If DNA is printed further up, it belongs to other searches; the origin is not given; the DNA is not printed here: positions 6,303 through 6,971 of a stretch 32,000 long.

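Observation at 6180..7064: IVS-like cassette: four-helix-bundle ORF enclosed by inverted arrays of ~49-bp tandem repeats, inserted inside a carA-guaA-carB transcription unit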

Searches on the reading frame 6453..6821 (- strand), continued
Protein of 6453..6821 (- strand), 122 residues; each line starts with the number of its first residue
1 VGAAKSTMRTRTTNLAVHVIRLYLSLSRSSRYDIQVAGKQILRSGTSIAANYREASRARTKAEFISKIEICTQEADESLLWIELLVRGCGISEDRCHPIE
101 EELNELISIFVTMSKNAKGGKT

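Call 24: find_related_loci(query=window:6456-6800:-, collection=genome_contigs, flank=4000)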
Query window:6456-6800:- (115 aa) in genome_contigs; peptide patterns used: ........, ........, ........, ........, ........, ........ (x = any residue, [..] = any of these).
140 stretches matched a pattern; 38 encode a relative of the query (tblastn E <= 1e-3); 38 distinct loci.
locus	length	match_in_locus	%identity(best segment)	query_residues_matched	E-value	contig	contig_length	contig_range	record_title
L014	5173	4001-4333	68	1-111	2e-49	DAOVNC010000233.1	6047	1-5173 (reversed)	MAG TPA_asm: Kiritimatiellales bacterium isolate CSMAG_1487 CSMAG_1487_k141_1896091_length_6047_cov_15.0000, whole genom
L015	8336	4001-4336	65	1-112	2e-48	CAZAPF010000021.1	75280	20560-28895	MAG TPA_asm: uncultured Verrucomicrobiota bacterium isolate binchicken_co141_199 genome assembly, contig: NODE_1289_leng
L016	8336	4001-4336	65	1-112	1e-48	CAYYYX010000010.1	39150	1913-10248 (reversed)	MAG TPA_asm: uncultured Verrucomicrobiota bacterium isolate binchicken_co47_190 genome assembly, contig: NODE_646_length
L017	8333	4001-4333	66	1-111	2e-48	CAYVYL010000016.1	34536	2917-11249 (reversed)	MAG TPA_asm: uncultured Verrucomicrobiota bacterium isolate binchicken_co181_170 genome assembly, contig: NODE_1613_leng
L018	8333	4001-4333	64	1-111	1e-47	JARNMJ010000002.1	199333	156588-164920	Pontiellaceae bacterium B12219 scaffold_2_length=199334, whole genome shotgun sequence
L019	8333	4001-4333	65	1-111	1e-47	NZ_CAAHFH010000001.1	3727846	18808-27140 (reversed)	Pontiella sulfatireligans strain F21(T), whole genome shotgun sequence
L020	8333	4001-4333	64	1-111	1e-46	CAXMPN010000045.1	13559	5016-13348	MAG: Pontiella sp. isolate 07C-BC-St03_bin.4.strict genome assembly, contig: NODE_45_length_13559_cov_2.112446, whole ge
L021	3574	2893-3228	62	1-112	4e-46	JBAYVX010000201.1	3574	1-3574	MAG: Kiritimatiellales bacterium isolate SO_2016_LW3_7 scaffold49371_LW162_2016, whole genome shotgun sequence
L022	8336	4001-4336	63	1-112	4e-46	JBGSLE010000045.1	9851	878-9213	MAG: Pontiella sp. isolate JTS-AC199 k141_1486079, whole genome shotgun sequence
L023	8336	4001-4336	56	1-112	2e-45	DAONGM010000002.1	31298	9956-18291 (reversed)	MAG TPA_asm: Pontiellaceae bacterium isolate AMR_MDS_3817 NODE_1413_length_31298_cov_12.271645, whole genome shotgun seq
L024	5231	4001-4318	66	1-106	5e-45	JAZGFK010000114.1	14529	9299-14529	MAG: Pontiella sp. isolate SCS4bin.44 SCS4bin.44_114, whole genome shotgun sequence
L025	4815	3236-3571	60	1-113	3e-41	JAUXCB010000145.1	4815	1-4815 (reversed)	MAG: Verrucomicrobiota bacterium isolate CSMAG_2814 CSMAG_2814_k117_87643_length_4815_cov_28.0000, whole genome shotgun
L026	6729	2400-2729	59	1-111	5e-40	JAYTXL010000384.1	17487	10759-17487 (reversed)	MAG: Verrucomicrobiota bacterium isolate GFS_5964 GFS_5964_383, whole genome shotgun sequence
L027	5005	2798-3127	59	1-111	5e-40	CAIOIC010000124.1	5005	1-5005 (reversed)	MAG: uncultured Verrucomicrobia subdivision 3 bacterium isolate KTt_bin-0432 genome assembly, contig: bin-0432:124/136,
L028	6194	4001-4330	59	1-111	2e-39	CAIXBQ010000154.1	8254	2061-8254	MAG: uncultured Verrucomicrobia subdivision 3 bacterium isolate MJ-2014_bin-0712 genome assembly, contig: bin-0712:154/1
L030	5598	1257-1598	56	1-115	3e-38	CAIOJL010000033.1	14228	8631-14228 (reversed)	MAG: uncultured Spartobacteria bacterium isolate VK_bin-4252 genome assembly, contig: bin-4252:033/242, whole genome sho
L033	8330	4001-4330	61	1-111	6e-38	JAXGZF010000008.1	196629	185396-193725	MAG: Desulfobacterales bacterium isolate AnMBR.bin530 bin530_8, whole genome shotgun sequence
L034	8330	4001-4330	59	1-111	6e-38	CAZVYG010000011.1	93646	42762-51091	MAG TPA_asm: uncultured Verrucomicrobiota bacterium isolate binchicken_co107_410 genome assembly, contig: NODE_551_lengt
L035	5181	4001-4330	59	1-111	5e-38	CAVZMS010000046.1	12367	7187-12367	MAG: uncultured delta proteobacterium isolate MFD04408.bin.2.120 genome assembly, contig: contig_126704, whole genome sh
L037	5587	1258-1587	53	1-111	1e-36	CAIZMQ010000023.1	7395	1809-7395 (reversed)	MAG: uncultured Verrucomicrobia bacterium isolate Loc080925-5m_bin-1029 genome assembly, contig: bin-1029:023/182, whole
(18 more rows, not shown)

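Call 49: search_solved_structures(query=window:6456-6821:-, max_evalue=0.01, show_alignments=2)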
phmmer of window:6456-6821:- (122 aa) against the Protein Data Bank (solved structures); distinct sequences matched with E-value up to 0.01: 1.
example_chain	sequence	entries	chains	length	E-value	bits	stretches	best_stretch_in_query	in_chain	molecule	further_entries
2rld_A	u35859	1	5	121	2.9e-18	69.2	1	8-118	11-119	Uncharacterized protein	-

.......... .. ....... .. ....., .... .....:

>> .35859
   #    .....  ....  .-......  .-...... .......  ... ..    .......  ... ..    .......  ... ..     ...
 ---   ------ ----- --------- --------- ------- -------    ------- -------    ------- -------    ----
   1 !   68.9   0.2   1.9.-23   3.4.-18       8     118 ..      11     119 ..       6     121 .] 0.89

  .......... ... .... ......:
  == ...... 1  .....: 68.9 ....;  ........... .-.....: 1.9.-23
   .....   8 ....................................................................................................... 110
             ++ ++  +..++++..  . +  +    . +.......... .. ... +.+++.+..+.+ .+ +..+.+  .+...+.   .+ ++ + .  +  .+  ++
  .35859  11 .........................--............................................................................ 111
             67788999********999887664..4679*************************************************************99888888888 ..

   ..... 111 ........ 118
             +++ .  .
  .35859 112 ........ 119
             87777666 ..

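Call 56: search_protein_families(library=pfam, proteins=[L025:2297-3184:+, L025:3635-4522:+, L030:10-1002:+, L030:2001-3140:+, L033:2446-3831:+, L034:1398-3572:+, L034:4630-6720:+, L035:3139-3750:+, L035:4345-5181:+, L037:133-1209:+], max_evalue=0.00001)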
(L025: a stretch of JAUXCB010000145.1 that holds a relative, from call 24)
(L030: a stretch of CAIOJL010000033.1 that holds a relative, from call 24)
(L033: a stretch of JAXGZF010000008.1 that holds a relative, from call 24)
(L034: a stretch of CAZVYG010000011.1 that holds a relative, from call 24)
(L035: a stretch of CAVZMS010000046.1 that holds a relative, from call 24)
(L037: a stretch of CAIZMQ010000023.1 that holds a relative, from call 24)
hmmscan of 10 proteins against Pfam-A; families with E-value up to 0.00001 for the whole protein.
L025:2297-3184:+ (295 aa): 1 family
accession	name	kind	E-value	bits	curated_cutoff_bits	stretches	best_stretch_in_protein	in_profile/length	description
PF01259.24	SAICAR_synt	-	1.5e-75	254.4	20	1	17-265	4-229/233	SAICAR synthetase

L025:3635-4522:+ (295 aa): 3 families
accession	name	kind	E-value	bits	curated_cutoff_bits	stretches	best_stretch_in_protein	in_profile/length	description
PF00589.27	Phage_integrase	-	2.2e-52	177.7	27.1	1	110-281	2-170/172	Phage integrase family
PF02899.23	Phage_int_SAM_1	-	2.3e-19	69.9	22.3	1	5-88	1-83/83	Phage integrase, N-terminal SAM-like domain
PF13495.12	Phage_int_SAM_4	-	2.2e-09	38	27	1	4-87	1-81/85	Phage integrase, N-terminal SAM-like domain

L030:10-1002:+ (330 aa): 2 families
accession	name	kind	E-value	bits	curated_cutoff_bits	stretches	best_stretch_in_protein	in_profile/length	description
PF00005.33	ABC_tran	-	1.9e-35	122.8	25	1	107-256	1-137/137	ABC transporter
PF02463.25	SMC_N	-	5.3e-08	33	40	1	145-296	108-209/220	RecF/RecN/SMC N terminal domain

L030:2001-3140:+ (379 aa): 4 families
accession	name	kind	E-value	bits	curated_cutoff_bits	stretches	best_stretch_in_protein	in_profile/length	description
PF13437.12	HlyD_3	-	3.6e-25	89.2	22.2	1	230-332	2-96/106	HlyD family secretion protein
PF16576.10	HlyD_D23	-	1.5e-11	44.5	30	1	72-307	20-184/214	Barrel-sandwich domain of CusB or HlyD membrane-fusion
PF13533.13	Biotin_lipoyl_2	-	4.9e-08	33.1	29.8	1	73-102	2-31/32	Biotin-lipoyl like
PF00364.28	Biotin_lipoyl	-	6.9e-08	32.7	22.1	0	72-102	43-73/73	Biotin-requiring enzyme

L033:2446-3831:+ (461 aa): 3 families
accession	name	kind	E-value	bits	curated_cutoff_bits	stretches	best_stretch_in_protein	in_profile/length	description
PF01979.26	Amidohydro_1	-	1.2e-32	113.9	25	1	88-456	1-345/345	Amidohydrolase family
PF07969.17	Amidohydro_3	-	1.1e-13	51.9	29.7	1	105-456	155-471/472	Amidohydrolase family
PF12890.13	DHOase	-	2.2e-10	41.2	21.2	1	88-275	3-142/142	Dihydro-orotase-like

L034:1398-3572:+ (724 aa): 3 families
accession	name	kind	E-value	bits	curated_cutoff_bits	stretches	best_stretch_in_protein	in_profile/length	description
PF01656.29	CbiA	-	3.3e-08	34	25.4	1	541-703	9-114/125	CobQ/CobB/MinD/ParA nucleotide binding domain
PF10609.15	ParA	-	4.4e-08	33.3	27.1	1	532-702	5-175/246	NUBPL iron-transfer P-loop NTPase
PF13614.12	AAA_31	-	1.4e-07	32.1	27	1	543-651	14-129/177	AAA domain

L034:4630-6720:+ (696 aa): 1 family
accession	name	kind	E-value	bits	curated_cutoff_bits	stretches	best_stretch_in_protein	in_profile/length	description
PF09721.15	Exosortase_EpsH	-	9e-36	124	25.7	1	23-378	3-251/254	Transmembrane exosortase (Exosortase_EpsH)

L035:3139-3750:+ (203 aa): 0 families

L035:4345-5181:+ (279 aa): 2 families
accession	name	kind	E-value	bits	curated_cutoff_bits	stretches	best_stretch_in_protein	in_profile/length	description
PF00005.33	ABC_tran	-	1.8e-22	80.8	25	1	71-202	1-135/137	ABC transporter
PF13304.12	AAA_21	-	8.1e-06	26.5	27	0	85-159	3-63/304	AAA domain, putative AbiEii toxin, Type IV TA system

L037:133-1209:+ (358 aa): 6 families
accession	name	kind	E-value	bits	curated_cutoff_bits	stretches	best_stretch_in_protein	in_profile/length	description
PF16363.11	GDP_Man_Dehyd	-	1.5e-88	297.9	27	1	4-326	1-332/332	GDP-mannose 4,6 dehydratase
PF01370.27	Epimerase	-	3.2e-63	213.8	20.9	1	4-254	2-240/240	NAD dependent epimerase/dehydratase family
PF04321.23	RmlD_sub_bind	-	1.3e-11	44.6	27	1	1-180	1-143/287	RmlD substrate binding domain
PF07993.18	NAD_binding_4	-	1.8e-09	37.6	20.1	1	5-190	1-205/258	Male sterility protein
PF01073.25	3Beta_HSD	-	1.8e-09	37.5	22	1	4-233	1-220/280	3-beta hydroxysteroid dehydrogenase/isomerase family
PF02719.21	Polysacc_synt_2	-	2.8e-08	33.7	20.2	1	3-114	1-115/293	Polysaccharide biosynthesis protein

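Call 63: search_dna_similar(query=window:6456-6821:-, collection=plasmids, mode=protein, max_evalue=0.000001, max_rows=40, rows=spread)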
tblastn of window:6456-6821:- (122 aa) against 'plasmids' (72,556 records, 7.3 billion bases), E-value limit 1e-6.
Records with a match: 28; places in all: 35; records where one place covers at least 80% of the query: 12.
Best place of each record, by identity: <60% 28.
By first word of the organism name: Nostoc 15; Planktothrix 3; Candidatus 2; Pseudanabaena 1; Bernardetia 1; Gloeocapsa 1; Aulosira 1; Treponema 1; Dolichospermum 1; Anabaena 1; and 1 more.
By predicted mobility (MOB-suite, as given by PLSDB): non-mobilizable 15; conjugative 8; mobilizable 5.
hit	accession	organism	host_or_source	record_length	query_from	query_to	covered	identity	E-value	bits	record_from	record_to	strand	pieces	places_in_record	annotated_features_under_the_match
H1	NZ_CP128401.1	Candidatus Chlorohelix allophototropha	Single colony of Candidatus Chlorohelix ...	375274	1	118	97%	47.5%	1e-20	92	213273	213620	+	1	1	four helix bundle protein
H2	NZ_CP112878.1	Pseudanabaena galeata CCNP1313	-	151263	8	118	91%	49.5%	1e-21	96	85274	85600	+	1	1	four helix bundle protein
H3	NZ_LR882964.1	Planktothrix agardhii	-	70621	8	119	92%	43.8%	7e-19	87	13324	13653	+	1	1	four helix bundle protein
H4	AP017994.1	Planktothrix agardhii NIES-204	-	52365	8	112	86%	45.7%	8e-19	87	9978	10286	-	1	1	hypothetical protein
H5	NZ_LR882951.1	Planktothrix agardhii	-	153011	8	112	86%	45.7%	8e-19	87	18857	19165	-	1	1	four helix bundle protein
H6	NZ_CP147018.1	Bernardetia sp. Wsw4-3y2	Red alga,Red algae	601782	5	121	96%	39.5%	8e-17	82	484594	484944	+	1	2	four helix bundle protein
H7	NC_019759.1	Gloeocapsa sp. PCC 7428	-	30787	8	111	85%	43.3%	1e-14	75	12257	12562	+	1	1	four helix bundle protein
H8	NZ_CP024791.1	Nostoc flagelliforme CCNUN1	cell culture,desert soil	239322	11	118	89%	38.0%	6e-12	68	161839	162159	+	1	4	four helix bundle protein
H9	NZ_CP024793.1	Nostoc flagelliforme CCNUN1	cell culture,desert soil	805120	11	118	89%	38.0%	6e-12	68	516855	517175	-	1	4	four helix bundle protein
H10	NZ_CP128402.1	Candidatus Chlorohelix allophototropha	Single colony of Candidatus Chlorohelix ...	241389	8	111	85%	37.5%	6e-12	68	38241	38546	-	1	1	four helix bundle protein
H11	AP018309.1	Aulosira laxa NIES-50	-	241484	11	122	92%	33.9%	3e-10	63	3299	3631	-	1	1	hypothetical protein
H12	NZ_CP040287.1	Nostoc sp. C057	Phaeoceros,pure culture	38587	35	112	64%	48.7%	2e-18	86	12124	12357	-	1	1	four helix bundle protein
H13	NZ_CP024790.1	Nostoc flagelliforme CCNUN1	cell culture,desert soil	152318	11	113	84%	35.0%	3e-8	57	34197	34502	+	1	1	four helix bundle protein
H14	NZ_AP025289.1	Treponema saccharophilum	-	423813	36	118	68%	42.2%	5e-12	68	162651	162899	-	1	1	four helix bundle protein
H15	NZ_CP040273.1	Nostoc sp. C052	Blasia pusilla,pure culture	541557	35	118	69%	40.5%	1e-11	67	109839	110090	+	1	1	four helix bundle protein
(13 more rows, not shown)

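Call 65: get_annotated_region(hit=H1, flank=1500)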
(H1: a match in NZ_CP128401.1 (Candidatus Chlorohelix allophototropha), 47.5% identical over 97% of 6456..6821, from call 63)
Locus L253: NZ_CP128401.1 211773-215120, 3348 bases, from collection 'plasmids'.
description: Candidatus Chlorohelix allophototropha isolate L227-S17 plasmid unnamed1, complete sequence
organism: Candidatus Chlorohelix allophototropha (NCBI taxid 3003348)
taxonomy: Bacteria; Chloroflexota; Chloroflexia; Candidatus Chloroheliales; Candidatus Chloroheliaceae; Candidatus Chlorohelix; Candidatus Chlorohelix allophototropha
host: -; source: Single colony of Candidatus Chlorohelix allophototropha from a non-axenic enrichment (subculture 19.9); ...; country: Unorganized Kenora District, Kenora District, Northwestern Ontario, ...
typing (MOB-suite, as given by PLSDB): non-mobilizable
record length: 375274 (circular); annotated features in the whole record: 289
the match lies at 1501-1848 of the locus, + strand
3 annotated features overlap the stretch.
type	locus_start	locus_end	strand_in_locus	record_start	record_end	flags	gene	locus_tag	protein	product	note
CDS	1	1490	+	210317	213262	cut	-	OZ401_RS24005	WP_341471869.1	helicase-related protein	-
CDS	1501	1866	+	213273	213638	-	-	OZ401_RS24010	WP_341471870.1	four helix bundle protein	-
CDS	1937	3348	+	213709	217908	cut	-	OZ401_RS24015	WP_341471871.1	N-6 DNA methylase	GO:0006306 - DNA methylation [Evidence IEA]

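Call 66: get_annotated_region(hit=H2, flank=1500)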
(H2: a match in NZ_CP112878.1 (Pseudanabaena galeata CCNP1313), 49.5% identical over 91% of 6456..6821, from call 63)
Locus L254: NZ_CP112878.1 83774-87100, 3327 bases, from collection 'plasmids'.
description: Pseudanabaena galeata CCNP1313 plasmid pPg_04, complete sequence
organism: Pseudanabaena galeata CCNP1313 (NCBI taxid 2602720)
taxonomy: Bacteria; Cyanobacteriota; Cyanophyceae; Pseudanabaenales; Pseudanabaenaceae; Pseudanabaena; Pseudanabaena galeata; Pseudanabaena galeata CCNP1313
host: -; source: -; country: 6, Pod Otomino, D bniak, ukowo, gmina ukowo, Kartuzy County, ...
typing (MOB-suite, as given by PLSDB): mobilizable; relaxase MOBP
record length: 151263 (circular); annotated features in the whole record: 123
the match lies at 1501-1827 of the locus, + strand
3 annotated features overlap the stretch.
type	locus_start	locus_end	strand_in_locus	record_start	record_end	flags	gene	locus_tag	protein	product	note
CDS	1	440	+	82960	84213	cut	csx2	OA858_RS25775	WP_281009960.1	TIGR02221 family CRISPR-associated protein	GO:0043571 - maintenance of CRISPR repeat elements [Evidence IEA]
CDS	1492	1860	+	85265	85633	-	-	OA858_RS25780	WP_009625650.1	four helix bundle protein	-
CDS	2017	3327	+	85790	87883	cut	cas1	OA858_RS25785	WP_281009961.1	CRISPR-associated endonuclease Cas1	GO:0043571 - maintenance of CRISPR repeat elements [Evidence IEA]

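Call 67: get_annotated_region(hit=H3, flank=1500)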
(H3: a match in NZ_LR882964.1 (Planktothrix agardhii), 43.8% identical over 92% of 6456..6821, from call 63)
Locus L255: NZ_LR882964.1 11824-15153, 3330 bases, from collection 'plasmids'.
description: Planktothrix agardhii strain No.66 plasmid p1
organism: Planktothrix agardhii (NCBI taxid 1160)
taxonomy: Bacteria; Cyanobacteriota; Cyanophyceae; Oscillatoriales; Microcoleaceae; Planktothrix; Planktothrix agardhii
host: -; source: -; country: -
typing (MOB-suite, as given by PLSDB): non-mobilizable
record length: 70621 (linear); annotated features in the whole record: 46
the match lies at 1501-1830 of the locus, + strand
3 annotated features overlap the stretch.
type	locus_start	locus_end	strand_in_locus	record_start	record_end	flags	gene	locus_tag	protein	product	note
CDS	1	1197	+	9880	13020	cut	drmD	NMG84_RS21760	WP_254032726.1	DISARM system SNF2-like helicase DrmD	-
CDS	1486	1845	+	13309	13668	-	-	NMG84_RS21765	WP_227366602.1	four helix bundle protein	-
CDS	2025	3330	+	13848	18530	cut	-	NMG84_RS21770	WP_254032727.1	type IIL restriction-modification enzyme MmeI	-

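Call 68: get_annotated_region(hit=H6, flank=1500)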
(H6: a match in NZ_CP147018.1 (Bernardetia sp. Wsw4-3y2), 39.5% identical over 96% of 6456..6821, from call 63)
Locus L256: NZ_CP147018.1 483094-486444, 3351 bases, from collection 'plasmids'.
description: Bernardetia sp. Wsw4-3y2 plasmid plasmd1, complete sequence
organism: Bernardetia sp. Wsw4-3y2 (NCBI taxid 3127471)
taxonomy: Bacteria; Bacteroidota; Cytophagia; Cytophagales; Bernardetiaceae; Bernardetia; Bernardetia sp. Wsw4-3y2
host: -; source: Red alga,Red algae; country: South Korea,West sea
typing (MOB-suite, as given by PLSDB): non-mobilizable
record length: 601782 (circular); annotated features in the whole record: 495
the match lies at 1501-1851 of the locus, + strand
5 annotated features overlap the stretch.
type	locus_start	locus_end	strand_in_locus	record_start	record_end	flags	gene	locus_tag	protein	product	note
CDS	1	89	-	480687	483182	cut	-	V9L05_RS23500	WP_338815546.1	TonB-dependent receptor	-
CDS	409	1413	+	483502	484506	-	-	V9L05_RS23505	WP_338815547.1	beta-ketoacyl-ACP synthase III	GO:0006633 - fatty acid biosynthetic process [Evidence IEA]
CDS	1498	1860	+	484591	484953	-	-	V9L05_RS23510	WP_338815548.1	four helix bundle protein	-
CDS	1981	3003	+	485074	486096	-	-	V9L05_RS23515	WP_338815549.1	M20/M25/M40 family metallo-hydrolase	-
CDS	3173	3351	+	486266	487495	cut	-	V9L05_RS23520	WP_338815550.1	AAA family ATPase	-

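Call 69: get_annotated_region(hit=H7, flank=1500)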
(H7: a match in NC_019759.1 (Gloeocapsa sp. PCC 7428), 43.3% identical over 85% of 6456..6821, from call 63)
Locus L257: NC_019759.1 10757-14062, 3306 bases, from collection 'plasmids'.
description: Gloeocapsa sp. PCC 7428 plasmid pGLO7428.03, complete sequence
organism: Gloeocapsa sp. PCC 7428 (NCBI taxid 1173026)
taxonomy: Bacteria; Cyanobacteriota; Cyanophyceae; Chroococcales; Chroococcaceae; Gloeocapsa; Gloeocapsa sp. PCC 7428
host: -; source: -; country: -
typing (MOB-suite, as given by PLSDB): mobilizable; replicon rep_cluster_1726; relaxase MOBV
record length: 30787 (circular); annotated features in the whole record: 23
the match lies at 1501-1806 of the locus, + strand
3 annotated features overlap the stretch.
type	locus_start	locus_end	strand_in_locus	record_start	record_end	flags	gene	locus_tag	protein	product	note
CDS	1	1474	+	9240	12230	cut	-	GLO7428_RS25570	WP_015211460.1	DUF1156 domain-containing protein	-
CDS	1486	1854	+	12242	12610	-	-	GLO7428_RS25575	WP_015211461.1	four helix bundle protein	-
CDS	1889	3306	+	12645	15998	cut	-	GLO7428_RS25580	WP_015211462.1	Swt1 family HEPN domain-containing protein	-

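Call 70: get_annotated_region(hit=H8, flank=1500)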
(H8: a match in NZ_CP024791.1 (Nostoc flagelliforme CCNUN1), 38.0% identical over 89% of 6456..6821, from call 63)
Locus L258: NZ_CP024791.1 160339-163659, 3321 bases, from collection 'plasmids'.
description: Nostoc flagelliforme CCNUN1 plasmid pNFSY06, complete sequence
organism: Nostoc flagelliforme CCNUN1 (NCBI taxid 2038116)
taxonomy: Bacteria; Cyanobacteriota; Cyanophyceae; Nostocales; Nostocaceae; Nostoc; Nostoc flagelliforme; Nostoc flagelliforme CCNUN1
host: -; source: cell culture,desert soil; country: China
typing (MOB-suite, as given by PLSDB): non-mobilizable; replicon rep_cluster_1622,rep_cluster_317
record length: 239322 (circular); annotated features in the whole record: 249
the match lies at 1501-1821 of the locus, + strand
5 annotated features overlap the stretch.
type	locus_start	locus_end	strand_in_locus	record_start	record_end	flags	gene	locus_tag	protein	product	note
CDS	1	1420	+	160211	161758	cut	-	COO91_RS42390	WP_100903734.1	hypothetical protein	-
CDS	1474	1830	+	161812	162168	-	-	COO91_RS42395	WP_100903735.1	four helix bundle protein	-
CDS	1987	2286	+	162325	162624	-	-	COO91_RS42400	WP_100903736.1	hypothetical protein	-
CDS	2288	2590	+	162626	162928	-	-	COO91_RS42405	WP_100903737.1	hypothetical protein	-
CDS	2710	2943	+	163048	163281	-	-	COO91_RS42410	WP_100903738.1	hypothetical protein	-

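Call 71: get_annotated_region(hit=H14, flank=1500)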
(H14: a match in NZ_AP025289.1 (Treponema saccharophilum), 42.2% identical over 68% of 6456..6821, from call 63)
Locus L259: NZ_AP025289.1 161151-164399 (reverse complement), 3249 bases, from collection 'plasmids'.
description: Treponema saccharophilum strain JCM 32279 plasmid pTS1, complete sequence
organism: Treponema saccharophilum (NCBI taxid 165)
taxonomy: Bacteria; Spirochaetota; Spirochaetia; Spirochaetales; Treponemataceae; Treponema; Treponema saccharophilum
host: -; source: -; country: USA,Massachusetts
typing (MOB-suite, as given by PLSDB): non-mobilizable
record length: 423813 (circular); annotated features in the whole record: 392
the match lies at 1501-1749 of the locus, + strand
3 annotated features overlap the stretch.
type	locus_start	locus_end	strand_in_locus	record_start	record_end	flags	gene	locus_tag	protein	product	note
CDS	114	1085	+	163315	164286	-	-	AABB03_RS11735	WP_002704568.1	DMT family transporter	GO:0055085 - transmembrane transport [Evidence IEA]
CDS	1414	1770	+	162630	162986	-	-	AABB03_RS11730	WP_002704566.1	four helix bundle protein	-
CDS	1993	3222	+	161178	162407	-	-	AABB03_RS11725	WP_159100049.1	DUF4832 domain-containing protein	-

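Call 72: get_annotated_region(hit=H10, flank=1500)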
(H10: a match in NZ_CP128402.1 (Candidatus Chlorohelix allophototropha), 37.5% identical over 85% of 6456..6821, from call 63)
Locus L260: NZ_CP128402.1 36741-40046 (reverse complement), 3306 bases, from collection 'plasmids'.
description: Candidatus Chlorohelix allophototropha isolate L227-S17 plasmid unnamed2, complete sequence
organism: Candidatus Chlorohelix allophototropha (NCBI taxid 3003348)
taxonomy: Bacteria; Chloroflexota; Chloroflexia; Candidatus Chloroheliales; Candidatus Chloroheliaceae; Candidatus Chlorohelix; Candidatus Chlorohelix allophototropha
host: -; source: Single colony of Candidatus Chlorohelix allophototropha from a non-axenic enrichment (subculture 19.9); ...; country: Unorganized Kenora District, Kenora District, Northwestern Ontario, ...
typing (MOB-suite, as given by PLSDB): non-mobilizable
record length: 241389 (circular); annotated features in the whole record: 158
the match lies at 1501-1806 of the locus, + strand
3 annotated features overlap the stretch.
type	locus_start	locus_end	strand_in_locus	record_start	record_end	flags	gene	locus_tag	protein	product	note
CDS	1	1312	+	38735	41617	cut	-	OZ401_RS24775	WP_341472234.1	DUF1156 domain-containing protein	-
CDS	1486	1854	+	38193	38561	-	-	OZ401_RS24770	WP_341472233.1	four helix bundle protein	-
CDS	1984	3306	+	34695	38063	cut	-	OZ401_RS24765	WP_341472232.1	Swt1 family HEPN domain-containing protein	-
